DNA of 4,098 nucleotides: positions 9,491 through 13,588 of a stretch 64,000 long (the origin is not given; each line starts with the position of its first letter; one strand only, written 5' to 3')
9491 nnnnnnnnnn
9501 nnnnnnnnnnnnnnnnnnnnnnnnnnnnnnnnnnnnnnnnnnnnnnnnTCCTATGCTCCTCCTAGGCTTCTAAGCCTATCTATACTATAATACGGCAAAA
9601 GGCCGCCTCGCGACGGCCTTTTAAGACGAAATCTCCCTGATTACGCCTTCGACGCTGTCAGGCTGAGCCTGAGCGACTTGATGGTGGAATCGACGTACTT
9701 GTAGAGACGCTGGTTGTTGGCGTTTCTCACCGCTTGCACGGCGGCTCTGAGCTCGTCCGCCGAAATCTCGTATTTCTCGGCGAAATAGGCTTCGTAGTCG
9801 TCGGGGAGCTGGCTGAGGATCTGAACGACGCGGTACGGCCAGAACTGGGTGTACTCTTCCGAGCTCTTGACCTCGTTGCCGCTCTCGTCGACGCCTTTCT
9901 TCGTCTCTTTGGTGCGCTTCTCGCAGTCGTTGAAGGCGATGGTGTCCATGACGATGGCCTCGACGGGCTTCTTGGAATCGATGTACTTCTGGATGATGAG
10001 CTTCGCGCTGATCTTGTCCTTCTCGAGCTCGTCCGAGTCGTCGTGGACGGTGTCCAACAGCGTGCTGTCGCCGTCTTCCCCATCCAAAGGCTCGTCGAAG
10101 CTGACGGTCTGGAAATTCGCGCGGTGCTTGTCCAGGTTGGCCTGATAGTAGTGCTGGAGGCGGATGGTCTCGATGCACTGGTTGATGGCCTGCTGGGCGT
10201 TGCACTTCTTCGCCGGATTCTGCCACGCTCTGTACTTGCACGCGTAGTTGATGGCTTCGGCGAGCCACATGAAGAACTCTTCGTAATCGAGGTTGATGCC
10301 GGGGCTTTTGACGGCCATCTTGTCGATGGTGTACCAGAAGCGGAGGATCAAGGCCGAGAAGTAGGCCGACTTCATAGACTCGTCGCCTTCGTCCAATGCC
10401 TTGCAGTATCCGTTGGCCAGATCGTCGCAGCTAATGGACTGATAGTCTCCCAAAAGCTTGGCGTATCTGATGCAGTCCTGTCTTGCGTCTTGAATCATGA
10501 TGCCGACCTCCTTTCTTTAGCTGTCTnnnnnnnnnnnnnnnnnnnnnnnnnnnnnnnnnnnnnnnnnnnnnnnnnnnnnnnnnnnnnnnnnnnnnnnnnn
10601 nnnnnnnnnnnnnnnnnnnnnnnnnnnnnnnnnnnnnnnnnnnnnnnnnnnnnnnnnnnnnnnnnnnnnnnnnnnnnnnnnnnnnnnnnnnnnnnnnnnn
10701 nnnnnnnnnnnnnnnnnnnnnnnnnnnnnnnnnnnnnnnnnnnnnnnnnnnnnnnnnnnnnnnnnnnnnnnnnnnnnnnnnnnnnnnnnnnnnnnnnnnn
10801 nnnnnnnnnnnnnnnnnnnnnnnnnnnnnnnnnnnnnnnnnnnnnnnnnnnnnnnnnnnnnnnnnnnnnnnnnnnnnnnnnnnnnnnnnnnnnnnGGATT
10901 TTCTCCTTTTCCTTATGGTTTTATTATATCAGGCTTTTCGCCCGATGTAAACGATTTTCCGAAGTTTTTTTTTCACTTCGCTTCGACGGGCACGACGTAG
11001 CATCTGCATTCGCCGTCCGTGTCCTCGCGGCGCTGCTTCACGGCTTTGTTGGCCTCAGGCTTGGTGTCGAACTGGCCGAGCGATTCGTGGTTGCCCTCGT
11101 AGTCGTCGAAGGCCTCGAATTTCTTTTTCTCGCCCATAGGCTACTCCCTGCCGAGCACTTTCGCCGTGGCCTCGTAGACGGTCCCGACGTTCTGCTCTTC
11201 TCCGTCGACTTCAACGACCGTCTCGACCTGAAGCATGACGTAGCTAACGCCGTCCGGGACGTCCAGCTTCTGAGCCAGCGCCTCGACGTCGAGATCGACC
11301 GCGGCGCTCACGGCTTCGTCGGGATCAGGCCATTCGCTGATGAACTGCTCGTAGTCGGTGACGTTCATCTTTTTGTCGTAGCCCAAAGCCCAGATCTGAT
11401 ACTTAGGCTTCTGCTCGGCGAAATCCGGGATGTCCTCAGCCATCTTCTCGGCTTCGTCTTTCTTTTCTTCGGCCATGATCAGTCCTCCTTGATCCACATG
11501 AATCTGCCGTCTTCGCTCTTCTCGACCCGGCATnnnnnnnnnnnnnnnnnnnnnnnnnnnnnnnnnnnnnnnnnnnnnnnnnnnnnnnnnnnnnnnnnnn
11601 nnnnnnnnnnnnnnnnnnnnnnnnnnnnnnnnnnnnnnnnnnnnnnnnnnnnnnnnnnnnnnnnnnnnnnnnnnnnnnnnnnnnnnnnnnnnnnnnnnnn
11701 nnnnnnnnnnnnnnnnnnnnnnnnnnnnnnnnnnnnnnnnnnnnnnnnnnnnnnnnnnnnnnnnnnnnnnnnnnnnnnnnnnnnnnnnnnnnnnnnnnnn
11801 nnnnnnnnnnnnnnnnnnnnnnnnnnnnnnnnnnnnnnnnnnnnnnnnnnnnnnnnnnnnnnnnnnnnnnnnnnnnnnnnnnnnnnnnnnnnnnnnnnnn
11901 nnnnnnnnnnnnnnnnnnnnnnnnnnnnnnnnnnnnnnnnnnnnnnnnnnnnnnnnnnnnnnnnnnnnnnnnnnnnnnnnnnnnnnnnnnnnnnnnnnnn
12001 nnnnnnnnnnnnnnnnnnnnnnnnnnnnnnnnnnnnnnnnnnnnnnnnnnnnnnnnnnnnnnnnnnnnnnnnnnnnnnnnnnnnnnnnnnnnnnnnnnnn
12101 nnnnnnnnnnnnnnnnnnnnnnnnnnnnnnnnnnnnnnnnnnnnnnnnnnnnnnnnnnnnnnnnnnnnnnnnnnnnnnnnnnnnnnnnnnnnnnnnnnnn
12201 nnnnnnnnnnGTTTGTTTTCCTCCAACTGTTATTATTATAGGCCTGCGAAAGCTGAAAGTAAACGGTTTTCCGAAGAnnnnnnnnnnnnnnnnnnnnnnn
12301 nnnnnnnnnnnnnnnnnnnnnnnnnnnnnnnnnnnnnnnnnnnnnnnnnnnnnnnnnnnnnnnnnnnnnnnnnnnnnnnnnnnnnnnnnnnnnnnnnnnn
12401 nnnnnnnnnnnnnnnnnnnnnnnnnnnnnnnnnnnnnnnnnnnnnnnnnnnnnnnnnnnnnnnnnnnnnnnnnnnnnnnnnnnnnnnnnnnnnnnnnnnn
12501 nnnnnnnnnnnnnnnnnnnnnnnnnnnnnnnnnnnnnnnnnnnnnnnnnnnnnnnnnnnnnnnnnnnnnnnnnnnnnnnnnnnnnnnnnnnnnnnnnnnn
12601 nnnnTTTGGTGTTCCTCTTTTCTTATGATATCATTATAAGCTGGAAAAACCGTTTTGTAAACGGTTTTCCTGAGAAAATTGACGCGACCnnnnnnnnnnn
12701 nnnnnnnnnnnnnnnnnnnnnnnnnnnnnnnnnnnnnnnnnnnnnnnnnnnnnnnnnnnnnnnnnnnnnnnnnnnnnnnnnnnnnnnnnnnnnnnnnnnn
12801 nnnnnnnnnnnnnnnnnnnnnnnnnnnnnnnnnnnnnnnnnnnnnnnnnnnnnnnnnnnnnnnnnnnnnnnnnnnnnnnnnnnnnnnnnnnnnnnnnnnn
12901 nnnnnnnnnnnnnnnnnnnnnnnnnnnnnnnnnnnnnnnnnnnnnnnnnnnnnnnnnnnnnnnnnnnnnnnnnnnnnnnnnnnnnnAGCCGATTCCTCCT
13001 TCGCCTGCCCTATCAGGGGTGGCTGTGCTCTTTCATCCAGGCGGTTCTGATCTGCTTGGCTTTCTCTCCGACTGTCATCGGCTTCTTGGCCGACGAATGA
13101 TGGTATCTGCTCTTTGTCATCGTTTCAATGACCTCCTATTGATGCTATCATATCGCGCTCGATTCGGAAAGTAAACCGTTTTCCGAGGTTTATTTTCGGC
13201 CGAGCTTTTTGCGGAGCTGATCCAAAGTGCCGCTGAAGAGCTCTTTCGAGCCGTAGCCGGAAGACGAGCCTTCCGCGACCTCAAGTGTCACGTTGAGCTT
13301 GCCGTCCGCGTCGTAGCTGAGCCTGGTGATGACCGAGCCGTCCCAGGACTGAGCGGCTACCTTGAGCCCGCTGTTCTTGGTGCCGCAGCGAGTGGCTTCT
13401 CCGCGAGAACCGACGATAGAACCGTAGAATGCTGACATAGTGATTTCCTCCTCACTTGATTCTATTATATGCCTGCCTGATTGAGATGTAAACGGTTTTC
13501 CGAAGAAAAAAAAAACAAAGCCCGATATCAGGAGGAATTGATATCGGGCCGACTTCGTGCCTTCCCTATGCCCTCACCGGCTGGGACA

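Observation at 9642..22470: Palindromic motif CGAAATC-YCCCY-GATTYCG repeated at least 9 times, including 3 tandem copies that encode a protein N-terminus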

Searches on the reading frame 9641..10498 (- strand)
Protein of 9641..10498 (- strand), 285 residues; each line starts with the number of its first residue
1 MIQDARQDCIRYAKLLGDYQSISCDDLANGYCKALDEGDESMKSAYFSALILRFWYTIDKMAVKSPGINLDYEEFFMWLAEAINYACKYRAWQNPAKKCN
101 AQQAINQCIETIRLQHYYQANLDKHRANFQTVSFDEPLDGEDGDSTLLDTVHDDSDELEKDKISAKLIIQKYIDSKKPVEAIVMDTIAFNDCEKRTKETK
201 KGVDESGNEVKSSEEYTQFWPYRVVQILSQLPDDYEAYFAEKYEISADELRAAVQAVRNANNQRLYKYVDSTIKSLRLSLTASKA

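Call 16: search_protein_families(library=pfam, max_evalue=0.01, proteins=[window:9641-10498:-])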
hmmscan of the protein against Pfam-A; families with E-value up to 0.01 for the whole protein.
window:9641-10498:- (285 aa): 0 families

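Call 18: search_protein_families(library=phrogs, max_evalue=0.01, proteins=[window:9641-10498:-])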
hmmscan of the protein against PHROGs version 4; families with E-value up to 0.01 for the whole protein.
window:9641-10498:- (285 aa): 2 families
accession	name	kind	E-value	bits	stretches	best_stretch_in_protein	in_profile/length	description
phrog_10779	-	unknown function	0.00035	21.6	1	233-258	20-46/59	-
phrog_351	-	transcription regulation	0.0019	17.8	1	127-197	627-697/928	RNA polymerase sigma factor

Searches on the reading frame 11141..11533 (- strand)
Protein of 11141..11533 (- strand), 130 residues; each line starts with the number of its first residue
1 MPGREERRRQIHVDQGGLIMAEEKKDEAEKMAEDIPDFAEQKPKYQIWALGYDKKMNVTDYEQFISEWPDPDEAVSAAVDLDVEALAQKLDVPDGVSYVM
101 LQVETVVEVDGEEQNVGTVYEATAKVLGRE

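Call 67: search_protein_families(library=phrogs, max_evalue=0.001, proteins=[window:11141-11533:-])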
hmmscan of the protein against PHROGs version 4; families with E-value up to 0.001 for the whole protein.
window:11141-11533:- (130 aa): 0 families

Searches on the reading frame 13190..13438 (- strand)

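Call 67: search_protein_families(library=phrogs, max_evalue=0.001, proteins=[window:13190-13438:-])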
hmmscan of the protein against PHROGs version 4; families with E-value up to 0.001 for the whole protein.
window:13190-13438:- (82 aa): 1 family
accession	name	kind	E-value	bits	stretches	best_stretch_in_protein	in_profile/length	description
phrog_5927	-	unknown function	7.5e-10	39.7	1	1-67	1-65/71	-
